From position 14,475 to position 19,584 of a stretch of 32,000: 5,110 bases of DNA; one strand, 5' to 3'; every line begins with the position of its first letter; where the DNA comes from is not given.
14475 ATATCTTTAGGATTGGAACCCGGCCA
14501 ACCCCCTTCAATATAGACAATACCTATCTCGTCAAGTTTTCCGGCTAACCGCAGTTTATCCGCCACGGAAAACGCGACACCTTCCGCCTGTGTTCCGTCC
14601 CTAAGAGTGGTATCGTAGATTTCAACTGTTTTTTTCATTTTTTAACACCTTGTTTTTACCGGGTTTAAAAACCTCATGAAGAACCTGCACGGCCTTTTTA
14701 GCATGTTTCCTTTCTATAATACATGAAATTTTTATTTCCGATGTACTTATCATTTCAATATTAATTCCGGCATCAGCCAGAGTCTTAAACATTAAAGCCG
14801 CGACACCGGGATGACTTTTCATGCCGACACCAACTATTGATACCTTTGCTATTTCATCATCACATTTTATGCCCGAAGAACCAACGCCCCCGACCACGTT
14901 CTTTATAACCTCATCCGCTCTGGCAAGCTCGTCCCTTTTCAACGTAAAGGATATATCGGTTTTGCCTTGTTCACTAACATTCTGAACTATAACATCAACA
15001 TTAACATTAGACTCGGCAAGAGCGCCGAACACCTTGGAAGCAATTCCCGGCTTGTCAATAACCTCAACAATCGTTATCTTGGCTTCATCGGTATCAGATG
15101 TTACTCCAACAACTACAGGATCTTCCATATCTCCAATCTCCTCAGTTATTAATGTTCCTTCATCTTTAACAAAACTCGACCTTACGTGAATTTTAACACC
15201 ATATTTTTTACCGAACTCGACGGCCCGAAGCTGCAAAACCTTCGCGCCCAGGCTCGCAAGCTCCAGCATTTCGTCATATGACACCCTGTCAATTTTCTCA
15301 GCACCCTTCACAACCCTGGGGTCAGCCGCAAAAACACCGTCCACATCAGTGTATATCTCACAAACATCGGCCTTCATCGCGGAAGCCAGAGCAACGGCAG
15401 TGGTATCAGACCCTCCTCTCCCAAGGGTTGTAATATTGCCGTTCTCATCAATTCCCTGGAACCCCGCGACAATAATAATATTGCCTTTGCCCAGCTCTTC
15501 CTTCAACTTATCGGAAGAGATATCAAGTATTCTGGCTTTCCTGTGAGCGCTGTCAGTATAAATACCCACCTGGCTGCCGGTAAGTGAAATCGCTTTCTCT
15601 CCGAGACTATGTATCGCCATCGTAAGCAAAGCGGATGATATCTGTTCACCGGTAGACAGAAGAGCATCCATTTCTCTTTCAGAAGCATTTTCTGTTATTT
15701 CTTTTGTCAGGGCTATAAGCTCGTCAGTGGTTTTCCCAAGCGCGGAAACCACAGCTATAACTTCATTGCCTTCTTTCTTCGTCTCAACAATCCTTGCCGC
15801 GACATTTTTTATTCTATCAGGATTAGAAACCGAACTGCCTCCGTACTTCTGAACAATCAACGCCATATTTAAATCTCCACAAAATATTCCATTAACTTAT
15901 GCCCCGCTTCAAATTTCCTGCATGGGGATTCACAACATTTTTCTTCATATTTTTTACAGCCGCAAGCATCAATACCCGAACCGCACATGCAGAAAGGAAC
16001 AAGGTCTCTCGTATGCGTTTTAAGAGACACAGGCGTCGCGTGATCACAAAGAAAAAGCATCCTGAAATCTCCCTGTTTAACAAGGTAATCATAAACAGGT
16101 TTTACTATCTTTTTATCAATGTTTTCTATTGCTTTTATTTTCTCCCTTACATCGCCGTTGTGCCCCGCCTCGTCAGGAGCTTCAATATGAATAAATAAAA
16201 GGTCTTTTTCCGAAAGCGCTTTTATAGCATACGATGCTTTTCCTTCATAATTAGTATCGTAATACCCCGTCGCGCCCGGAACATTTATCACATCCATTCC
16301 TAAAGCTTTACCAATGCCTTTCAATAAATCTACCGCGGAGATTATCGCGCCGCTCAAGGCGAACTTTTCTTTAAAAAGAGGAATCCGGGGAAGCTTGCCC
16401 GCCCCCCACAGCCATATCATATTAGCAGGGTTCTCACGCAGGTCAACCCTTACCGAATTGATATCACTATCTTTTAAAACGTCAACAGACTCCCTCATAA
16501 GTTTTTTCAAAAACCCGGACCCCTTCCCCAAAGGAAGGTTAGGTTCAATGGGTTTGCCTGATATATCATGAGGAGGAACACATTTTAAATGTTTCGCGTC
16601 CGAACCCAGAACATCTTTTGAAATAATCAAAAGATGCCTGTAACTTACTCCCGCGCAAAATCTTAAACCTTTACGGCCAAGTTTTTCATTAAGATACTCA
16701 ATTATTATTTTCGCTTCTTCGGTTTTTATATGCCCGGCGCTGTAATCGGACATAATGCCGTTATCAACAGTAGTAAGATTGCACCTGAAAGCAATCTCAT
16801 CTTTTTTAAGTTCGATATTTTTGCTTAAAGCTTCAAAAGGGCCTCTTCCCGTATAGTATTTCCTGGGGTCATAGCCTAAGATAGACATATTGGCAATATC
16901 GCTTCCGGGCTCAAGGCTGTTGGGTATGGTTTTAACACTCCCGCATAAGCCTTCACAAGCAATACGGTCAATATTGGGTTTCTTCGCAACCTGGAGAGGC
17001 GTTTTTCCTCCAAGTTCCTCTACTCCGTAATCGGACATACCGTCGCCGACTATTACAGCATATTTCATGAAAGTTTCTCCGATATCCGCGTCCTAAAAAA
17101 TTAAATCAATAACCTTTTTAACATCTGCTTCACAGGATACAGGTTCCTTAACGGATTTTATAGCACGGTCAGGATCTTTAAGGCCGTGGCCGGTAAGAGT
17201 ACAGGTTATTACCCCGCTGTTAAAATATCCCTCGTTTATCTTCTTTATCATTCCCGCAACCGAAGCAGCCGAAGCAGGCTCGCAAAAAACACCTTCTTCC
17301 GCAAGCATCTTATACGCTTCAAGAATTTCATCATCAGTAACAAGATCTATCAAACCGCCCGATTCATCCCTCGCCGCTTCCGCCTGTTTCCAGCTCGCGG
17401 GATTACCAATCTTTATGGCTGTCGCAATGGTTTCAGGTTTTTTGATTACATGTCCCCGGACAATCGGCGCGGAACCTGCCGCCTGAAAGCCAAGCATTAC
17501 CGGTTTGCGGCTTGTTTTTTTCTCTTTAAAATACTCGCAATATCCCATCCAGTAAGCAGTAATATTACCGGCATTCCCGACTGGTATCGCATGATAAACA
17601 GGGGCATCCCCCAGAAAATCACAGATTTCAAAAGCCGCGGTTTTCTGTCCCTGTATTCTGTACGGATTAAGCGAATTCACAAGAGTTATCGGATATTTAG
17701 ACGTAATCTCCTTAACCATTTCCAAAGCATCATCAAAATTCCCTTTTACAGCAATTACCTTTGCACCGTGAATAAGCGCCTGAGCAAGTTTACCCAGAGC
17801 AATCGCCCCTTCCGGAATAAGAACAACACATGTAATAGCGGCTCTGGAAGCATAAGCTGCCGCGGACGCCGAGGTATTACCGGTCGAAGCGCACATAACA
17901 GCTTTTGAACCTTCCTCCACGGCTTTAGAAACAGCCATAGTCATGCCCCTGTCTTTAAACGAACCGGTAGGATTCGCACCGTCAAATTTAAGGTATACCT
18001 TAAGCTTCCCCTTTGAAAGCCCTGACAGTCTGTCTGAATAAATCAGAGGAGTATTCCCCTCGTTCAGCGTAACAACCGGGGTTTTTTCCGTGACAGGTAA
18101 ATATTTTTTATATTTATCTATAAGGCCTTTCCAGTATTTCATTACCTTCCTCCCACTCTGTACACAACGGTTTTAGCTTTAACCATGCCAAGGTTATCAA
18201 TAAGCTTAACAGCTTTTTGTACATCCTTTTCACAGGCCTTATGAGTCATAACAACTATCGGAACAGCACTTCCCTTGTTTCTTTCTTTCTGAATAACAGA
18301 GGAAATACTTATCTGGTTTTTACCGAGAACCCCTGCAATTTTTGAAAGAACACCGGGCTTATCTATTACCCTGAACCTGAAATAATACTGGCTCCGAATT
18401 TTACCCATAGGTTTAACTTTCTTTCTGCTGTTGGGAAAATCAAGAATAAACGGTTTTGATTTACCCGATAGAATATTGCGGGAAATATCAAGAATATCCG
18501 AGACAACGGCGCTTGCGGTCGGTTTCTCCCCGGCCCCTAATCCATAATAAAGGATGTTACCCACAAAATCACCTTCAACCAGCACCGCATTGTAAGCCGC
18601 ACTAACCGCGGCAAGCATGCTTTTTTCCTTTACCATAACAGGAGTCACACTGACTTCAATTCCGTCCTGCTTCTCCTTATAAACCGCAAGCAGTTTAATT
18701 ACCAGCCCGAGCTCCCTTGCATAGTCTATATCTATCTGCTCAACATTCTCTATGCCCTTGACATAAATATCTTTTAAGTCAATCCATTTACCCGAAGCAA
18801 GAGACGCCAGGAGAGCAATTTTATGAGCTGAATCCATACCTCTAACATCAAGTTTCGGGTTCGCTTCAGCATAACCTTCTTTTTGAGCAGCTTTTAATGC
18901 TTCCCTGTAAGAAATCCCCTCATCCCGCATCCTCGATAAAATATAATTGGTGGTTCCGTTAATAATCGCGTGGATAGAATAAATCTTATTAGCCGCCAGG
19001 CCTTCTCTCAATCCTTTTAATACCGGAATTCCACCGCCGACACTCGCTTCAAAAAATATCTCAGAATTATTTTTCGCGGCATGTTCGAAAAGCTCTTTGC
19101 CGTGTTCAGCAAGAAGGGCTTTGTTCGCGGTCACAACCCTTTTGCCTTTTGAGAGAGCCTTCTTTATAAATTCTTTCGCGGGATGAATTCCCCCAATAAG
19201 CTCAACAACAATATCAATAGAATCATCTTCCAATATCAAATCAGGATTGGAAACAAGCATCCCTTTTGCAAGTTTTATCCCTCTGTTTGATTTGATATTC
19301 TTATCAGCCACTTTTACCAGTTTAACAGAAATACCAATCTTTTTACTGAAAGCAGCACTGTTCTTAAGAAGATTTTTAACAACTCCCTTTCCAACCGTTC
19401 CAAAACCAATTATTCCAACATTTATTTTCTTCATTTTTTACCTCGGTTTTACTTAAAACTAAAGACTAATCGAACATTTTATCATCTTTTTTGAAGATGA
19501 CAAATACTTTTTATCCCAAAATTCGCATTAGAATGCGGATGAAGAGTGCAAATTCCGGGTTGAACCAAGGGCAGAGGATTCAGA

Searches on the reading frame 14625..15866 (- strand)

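Call 5: search_protein_families(library=pfam, proteins=[window:14625-15866:-], max_evalue=0.1)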
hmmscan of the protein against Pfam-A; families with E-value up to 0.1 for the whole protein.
window:14625-15866:- (414 aa): 7 families
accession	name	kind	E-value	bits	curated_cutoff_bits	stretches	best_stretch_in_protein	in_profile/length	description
PF00696.33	AA_kinase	-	3.1e-54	184.6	24.9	1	3-230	2-234/234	Amino acid kinase family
PF22468.2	ACT_9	-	1.8e-37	127.3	27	2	342-400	1-61/61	ACT domain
PF13840.12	ACT_7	-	3.1e-24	85.1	27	2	336-398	3-65/65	ACT domain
PF01842.31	ACT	-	1e-17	64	27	2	265-324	3-64/66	ACT domain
PF22629.2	ACT_AHAS_ss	-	4e-05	24.1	27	0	268-313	4-50/67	AHAS small subunit-like ACT domain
PF13740.12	ACT_6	-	0.016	15.5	23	0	271-297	11-37/76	ACT domain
PF13291.12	ACT_4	-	0.076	14.1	27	0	267-323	11-68/80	ACT domain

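Call 6: search_protein_families(library=ncbifam, proteins=[window:14625-15866:-], max_evalue=0.001)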
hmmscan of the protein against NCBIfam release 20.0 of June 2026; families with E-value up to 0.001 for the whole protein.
window:14625-15866:- (414 aa): 30 families (the best 25 are shown)
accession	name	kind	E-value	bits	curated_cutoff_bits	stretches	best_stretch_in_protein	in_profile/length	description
NF005155.0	PRK06635.1-4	equivalog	9.4e-180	597.9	346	1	1-401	1-402/407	aspartate kinase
NF005656.0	PRK07431.1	equivalog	5.6e-171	570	657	1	1-407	1-416/587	aspartate kinase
NF005153.0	PRK06635.1-1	equivalog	1.4e-166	554.7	585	1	1-404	1-409/421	aspartate kinase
NF005154.0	PRK06635.1-2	equivalog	7.4e-159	529.4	376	1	2-402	3-404/407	aspartate kinase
NF005156.0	PRK06635.1-5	equivalog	3.1e-152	507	594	1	1-406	1-406/411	aspartate kinase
TIGR00657.1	asp_kinases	subfamily_domain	3.4e-138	461.5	208.7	2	54-401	94-441/442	aspartate kinase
TIGR00656.1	asp_kin_monofn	equivalog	1e-134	449.6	402.25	1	1-401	1-405/407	aspartate kinase, monofunctional class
NF005161.0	PRK06635.2-5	equivalog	5.2e-113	377.9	586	1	4-400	6-400/402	aspartate kinase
NF006068.0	PRK08210.1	equivalog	8.5e-105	351.2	474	1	1-402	1-402/405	aspartate kinase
NF006459.0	PRK08841.1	equivalog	4.4e-99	332.2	535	1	1-401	3-379/395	aspartate kinase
NF004938.0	PRK06291.1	equivalog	1.1e-93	314.5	528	2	62-405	118-466/468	aspartate kinase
NF005158.0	PRK06635.2-2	equivalog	1.6e-83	280.9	717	1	1-401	1-399/401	aspartate kinase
NF005157.0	PRK06635.2-1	equivalog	2e-82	277.3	832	1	5-400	6-399/401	aspartate kinase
NF006959.0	PRK09436.1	equivalog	2.9e-76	257.2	726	2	60-400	113-459/819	bifunctional aspartate kinase/homoserine dehydrogenase I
NF005159.0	PRK06635.2-3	equivalog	1.7e-69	234.8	379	1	1-400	1-405/406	aspartate kinase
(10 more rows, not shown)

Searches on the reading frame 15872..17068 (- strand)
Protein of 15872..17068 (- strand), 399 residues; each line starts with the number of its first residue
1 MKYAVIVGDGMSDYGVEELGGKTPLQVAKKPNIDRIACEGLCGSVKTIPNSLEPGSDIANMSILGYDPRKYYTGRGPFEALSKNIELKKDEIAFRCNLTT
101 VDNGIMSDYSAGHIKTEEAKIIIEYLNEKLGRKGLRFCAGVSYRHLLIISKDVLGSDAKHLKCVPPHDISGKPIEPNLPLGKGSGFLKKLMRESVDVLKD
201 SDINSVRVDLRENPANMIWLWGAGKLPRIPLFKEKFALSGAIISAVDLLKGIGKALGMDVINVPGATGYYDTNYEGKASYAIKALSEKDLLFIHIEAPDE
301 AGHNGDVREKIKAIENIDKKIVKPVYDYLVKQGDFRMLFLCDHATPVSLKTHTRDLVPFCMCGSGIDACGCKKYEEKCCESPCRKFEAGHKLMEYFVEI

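Call 5: search_protein_families(library=pfam, proteins=[window:15872-17068:-], max_evalue=0.1)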
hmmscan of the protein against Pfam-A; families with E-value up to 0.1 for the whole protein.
window:15872-17068:- (399 aa): 2 families
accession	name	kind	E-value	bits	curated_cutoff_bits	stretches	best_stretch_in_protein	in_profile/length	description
PF10143.14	PhosphMutase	-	1.1e-57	195.1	21.5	1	37-204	1-170/170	2,3-bisphosphoglycerate-independent phosphoglycerate mutase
PF01676.23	Metalloenzyme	-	7.6e-45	153.8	24.3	1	1-368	1-227/252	Metalloenzyme superfamily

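Call 6: search_protein_families(library=ncbifam, proteins=[window:15872-17068:-], max_evalue=0.001)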
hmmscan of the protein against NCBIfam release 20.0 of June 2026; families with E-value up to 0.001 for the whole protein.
window:15872-17068:- (399 aa): 7 families
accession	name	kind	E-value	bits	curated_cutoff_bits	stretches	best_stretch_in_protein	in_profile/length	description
NF003242.0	PRK04200.1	equivalog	1.9e-167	557.1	426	1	1-398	1-394/395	cofactor-independent phosphoglycerate mutase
TIGR02535.1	hyp_Hser_kinase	hypoth_equivalog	5.2e-161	535.9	446.3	1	1-397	1-396/397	proposed homoserine kinase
TIGR00306.2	apgM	subfamily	1.6e-155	518.1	320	1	2-396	1-402/403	2,3-bisphosphoglycerate-independent phosphoglycerate mutase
NF003104.0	PRK04024.1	equivalog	1.7e-98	330.1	489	1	2-384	4-388/412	2,3-bisphosphoglycerate-independent phosphoglycerate mutase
NF038358.1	phophono_PhpG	equivalog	9.8e-68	228.8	545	1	4-396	3-415/417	CMP-5'-phosphonoformate--3-phosphoglycerate phosphonoformyl transferase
NF003160.0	PRK04135.1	equivalog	8.5e-53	179.4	468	1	3-381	18-376/403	2,3-bisphosphoglycerate-independent phosphoglycerate mutase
TIGR01307.1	pgm_bpd_ind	equivalog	0.00017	20.2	330.65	1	286-351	381-446/504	2,3-bisphosphoglycerate-independent phosphoglycerate mutase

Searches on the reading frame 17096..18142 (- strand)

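Call 5: search_protein_families(library=pfam, proteins=[window:17096-18142:-], max_evalue=0.1)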
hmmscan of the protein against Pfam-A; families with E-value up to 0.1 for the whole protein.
window:17096-18142:- (349 aa): 1 family
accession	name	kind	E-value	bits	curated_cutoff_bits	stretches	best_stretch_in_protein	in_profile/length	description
PF00291.31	PALP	-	6.5e-66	223.1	35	1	24-318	1-295/295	Pyridoxal-phosphate dependent enzyme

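Call 6: search_protein_families(library=ncbifam, proteins=[window:17096-18142:-], max_evalue=0.001)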
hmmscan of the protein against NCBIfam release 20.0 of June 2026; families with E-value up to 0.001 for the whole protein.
window:17096-18142:- (349 aa): 39 families (the best 25 are shown)
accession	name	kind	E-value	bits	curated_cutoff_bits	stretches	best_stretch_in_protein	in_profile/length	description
TIGR00260.1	thrC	equivalog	5.3e-92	308.6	167.1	1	9-325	2-340/340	threonine synthase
NF004170.0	PRK05638.1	equivalog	7.1e-57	192.9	421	1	8-324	46-359/442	threonine synthase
NF006050.0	PRK08197.1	equivalog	1.5e-49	168.9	303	1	10-327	60-388/406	threonine synthase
NF006205.0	PRK08329.1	equivalog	3.7e-40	138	358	1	9-322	44-345/347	threonine synthase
NF004996.0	PRK06381.1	equivalog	5.5e-37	127.5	266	1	29-318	14-316/319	threonine synthase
NF005035.0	PRK06450.1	equivalog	5.5e-34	117.5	301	1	13-322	43-336/338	threonine synthase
TIGR01127.1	ilvA_1Cterm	equivalog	7.2e-25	87.8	378.75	1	31-304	1-272/380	threonine ammonia-lyase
NF006390.0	PRK08639.1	equivalog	1.3e-21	77.1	421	1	30-324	25-317/418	threonine ammonia-lyase IlvA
NF005600.0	PRK07334.1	equivalog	2.6e-20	72.4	496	1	30-317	28-308/408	threonine ammonia-lyase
NF005680.0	PRK07476.1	equivalog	2.9e-18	65.9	413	1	30-181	23-173/326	hydroxyectoine utilization dehydratase EutB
TIGR02079.1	THD1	equivalog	6.9e-18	64.6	440.55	1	30-318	16-304/410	threonine ammonia-lyase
NF006389.0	PRK08638.1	equivalog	1.1e-16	60.7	453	1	27-303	24-298/333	bifunctional threonine ammonia-lyase/L-serine ammonia-lyase TdcB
NF006094.0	PRK08246.1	subfamily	1.4e-16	60.8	331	1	42-181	34-170/310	serine/threonine dehydratase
NF045641.2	BHydaspDhtseBhcB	equivalog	3e-16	59.4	550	1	30-318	20-302/312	beta-hydroxyaspartate dehydratase BhcB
NF005292.0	PRK06815.1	equivalog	8.8e-16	57.8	371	1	30-195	21-184/320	threonine/serine dehydratase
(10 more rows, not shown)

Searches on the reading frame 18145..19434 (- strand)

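Call 5: search_protein_families(library=pfam, proteins=[window:18145-19434:-], max_evalue=0.1)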
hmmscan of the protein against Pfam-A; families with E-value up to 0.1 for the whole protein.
window:18145-19434:- (430 aa): 8 families
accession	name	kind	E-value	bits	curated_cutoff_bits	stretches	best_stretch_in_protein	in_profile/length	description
PF00742.24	Homoserine_dh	-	7e-61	205.5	22.9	1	137-315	1-173/173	Homoserine dehydrogenase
PF03447.22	NAD_binding_3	-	1.1e-19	71.7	24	1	10-129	1-116/116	Homoserine dehydrogenase, NAD binding domain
PF01842.31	ACT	-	1.3e-11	44.5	27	1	351-415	2-64/66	ACT domain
PF22629.2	ACT_AHAS_ss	-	5.1e-05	23.8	27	1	355-413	4-64/67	AHAS small subunit-like ACT domain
PF01408.29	GFO_IDH_MocA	-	0.0003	21.9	24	1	4-123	1-113/120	Oxidoreductase family, NAD-binding Rossmann fold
PF03435.24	Sacchrp_dh_NADP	-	0.0011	19.7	25.1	1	6-105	1-100/129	Saccharopine dehydrogenase NADP binding domain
PF13291.12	ACT_4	-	0.0048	18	27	1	353-388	10-45/80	ACT domain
PF04760.21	IF2_N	-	0.031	14.5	25.3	0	85-111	16-42/53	Translation initiation factor IF-2, N-terminal region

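Call 6: search_protein_families(library=ncbifam, proteins=[window:18145-19434:-], max_evalue=0.001)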
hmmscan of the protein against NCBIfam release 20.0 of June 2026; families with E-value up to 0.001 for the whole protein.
window:18145-19434:- (430 aa): 13 families
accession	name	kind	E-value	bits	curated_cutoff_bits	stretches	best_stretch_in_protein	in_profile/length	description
NF004976.0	PRK06349.1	subfamily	8e-155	516.1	205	1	1-428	2-427/430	homoserine dehydrogenase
NF004912.0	PRK06270.1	equivalog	4e-80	269.8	373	1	1-320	1-339/343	homoserine dehydrogenase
NF006235.0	PRK08374.1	equivalog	5.7e-57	193.3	451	1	2-318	1-329/336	homoserine dehydrogenase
NF005290.0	PRK06813.1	equivalog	1.1e-45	156.2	286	1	84-323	102-342/346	homoserine dehydrogenase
NF005002.0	PRK06392.1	equivalog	9.6e-35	120.1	296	1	1-318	1-325/329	homoserine dehydrogenase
NF006959.0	PRK09436.1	equivalog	1.2e-27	96.3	726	1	2-318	464-813/819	bifunctional aspartate kinase/homoserine dehydrogenase I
NF007003.0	PRK09466.1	subfamily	2.7e-16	59.1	582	1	2-320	457-809/810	bifunctional aspartate kinase/homoserine dehydrogenase II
NF006352.0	PRK08577.1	equivalog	7.2e-06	26.1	140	1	351-420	58-131/136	hypothetical protein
NF009830.0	PRK13304.1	equivalog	2.1e-05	24.1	267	1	4-144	2-134/265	aspartate dehydrogenase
TIGR01327.1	PGDH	equivalog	2.2e-05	23.4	454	1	349-419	451-521/525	phosphoglycerate dehydrogenase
NF009829.0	PRK13303.1-4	subfamily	0.00011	21.8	184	1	5-146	2-125/245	aspartate dehydrogenase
NF058563.1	BT_2159_fam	equivalog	0.00015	20.9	650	1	4-103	1-92/350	disaccharide 3-dehydrogenase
NF009825.0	PRK13302.1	equivalog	0.00055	19.5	253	1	2-128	5-121/271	aspartate dehydrogenase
